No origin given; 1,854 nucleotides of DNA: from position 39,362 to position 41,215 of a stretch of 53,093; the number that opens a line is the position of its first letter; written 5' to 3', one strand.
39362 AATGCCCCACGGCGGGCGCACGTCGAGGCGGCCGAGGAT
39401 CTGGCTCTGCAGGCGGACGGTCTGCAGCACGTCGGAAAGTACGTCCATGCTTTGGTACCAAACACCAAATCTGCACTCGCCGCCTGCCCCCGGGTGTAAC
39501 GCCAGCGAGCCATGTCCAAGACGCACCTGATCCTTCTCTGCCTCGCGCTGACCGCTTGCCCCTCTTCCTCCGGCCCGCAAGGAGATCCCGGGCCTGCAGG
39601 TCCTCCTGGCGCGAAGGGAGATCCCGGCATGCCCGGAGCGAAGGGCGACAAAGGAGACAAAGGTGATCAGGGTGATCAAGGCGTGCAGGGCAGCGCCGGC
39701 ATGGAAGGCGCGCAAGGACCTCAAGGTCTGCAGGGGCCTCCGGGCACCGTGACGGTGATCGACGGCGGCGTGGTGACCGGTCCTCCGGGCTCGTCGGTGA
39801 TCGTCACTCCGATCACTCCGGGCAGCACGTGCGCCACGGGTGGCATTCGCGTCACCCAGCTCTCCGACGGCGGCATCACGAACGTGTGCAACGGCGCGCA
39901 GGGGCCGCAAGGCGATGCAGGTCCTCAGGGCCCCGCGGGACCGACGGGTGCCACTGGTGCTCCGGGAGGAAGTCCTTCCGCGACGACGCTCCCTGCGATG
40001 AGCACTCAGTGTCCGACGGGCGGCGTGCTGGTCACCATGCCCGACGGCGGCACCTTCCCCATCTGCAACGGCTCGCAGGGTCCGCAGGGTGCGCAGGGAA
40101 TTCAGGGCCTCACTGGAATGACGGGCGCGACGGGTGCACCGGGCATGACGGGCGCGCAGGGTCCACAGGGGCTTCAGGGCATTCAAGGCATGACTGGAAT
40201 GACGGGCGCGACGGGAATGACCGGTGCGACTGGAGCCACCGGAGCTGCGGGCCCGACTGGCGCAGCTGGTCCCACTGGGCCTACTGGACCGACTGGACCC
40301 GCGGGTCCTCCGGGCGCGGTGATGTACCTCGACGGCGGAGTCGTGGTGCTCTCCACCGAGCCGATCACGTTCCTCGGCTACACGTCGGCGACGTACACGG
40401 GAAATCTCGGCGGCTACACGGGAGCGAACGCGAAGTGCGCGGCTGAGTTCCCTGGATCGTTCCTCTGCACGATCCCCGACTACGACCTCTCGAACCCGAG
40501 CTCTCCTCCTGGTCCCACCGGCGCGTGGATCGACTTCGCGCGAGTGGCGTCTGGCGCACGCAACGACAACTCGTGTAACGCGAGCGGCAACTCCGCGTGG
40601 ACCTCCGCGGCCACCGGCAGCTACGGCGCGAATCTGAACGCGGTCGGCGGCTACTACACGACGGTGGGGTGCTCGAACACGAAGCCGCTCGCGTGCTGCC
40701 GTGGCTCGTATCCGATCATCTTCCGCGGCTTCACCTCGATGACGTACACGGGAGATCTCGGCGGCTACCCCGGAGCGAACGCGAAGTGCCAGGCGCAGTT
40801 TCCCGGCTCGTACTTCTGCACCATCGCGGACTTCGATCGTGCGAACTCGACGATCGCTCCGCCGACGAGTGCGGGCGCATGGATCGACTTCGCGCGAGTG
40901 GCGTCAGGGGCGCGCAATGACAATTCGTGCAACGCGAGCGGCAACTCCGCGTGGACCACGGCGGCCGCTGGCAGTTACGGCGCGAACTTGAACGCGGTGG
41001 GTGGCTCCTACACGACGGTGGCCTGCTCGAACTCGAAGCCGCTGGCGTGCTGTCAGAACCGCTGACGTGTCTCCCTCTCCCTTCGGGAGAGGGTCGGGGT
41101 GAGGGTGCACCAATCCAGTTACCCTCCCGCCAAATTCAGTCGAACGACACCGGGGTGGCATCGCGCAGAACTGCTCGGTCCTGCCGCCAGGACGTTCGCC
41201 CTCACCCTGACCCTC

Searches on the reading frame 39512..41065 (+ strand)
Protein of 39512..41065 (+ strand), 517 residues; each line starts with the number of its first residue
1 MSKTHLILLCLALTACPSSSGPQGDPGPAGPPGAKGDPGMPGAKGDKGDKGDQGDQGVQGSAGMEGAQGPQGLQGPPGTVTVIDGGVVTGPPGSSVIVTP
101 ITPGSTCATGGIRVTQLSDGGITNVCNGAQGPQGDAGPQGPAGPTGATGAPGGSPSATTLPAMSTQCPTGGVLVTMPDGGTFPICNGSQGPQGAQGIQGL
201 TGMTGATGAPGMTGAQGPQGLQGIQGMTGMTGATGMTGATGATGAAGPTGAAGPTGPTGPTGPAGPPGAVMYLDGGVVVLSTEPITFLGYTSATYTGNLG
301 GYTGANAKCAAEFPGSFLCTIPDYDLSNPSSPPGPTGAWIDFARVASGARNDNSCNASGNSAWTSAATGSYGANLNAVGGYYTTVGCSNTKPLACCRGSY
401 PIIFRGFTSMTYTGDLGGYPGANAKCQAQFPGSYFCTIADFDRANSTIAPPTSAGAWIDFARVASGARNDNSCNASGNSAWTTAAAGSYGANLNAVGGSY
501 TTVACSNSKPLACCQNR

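Call 40: search_protein_families(library=pfam, proteins=[window:39512-41065:+], max_evalue=0.001)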
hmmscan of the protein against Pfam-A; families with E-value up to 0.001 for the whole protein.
window:39512-41065:+ (517 aa): 1 family
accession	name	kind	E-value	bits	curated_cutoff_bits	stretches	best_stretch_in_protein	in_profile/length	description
PF01391.23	Collagen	-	1e-24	86.5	27.2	3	21-79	1-59/60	Collagen triple helix repeat (20 copies)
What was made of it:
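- Checked: Upstream: a collagen-repeat gene (39512-41065, call 40) is followed by an inverted pair of REP-like units.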
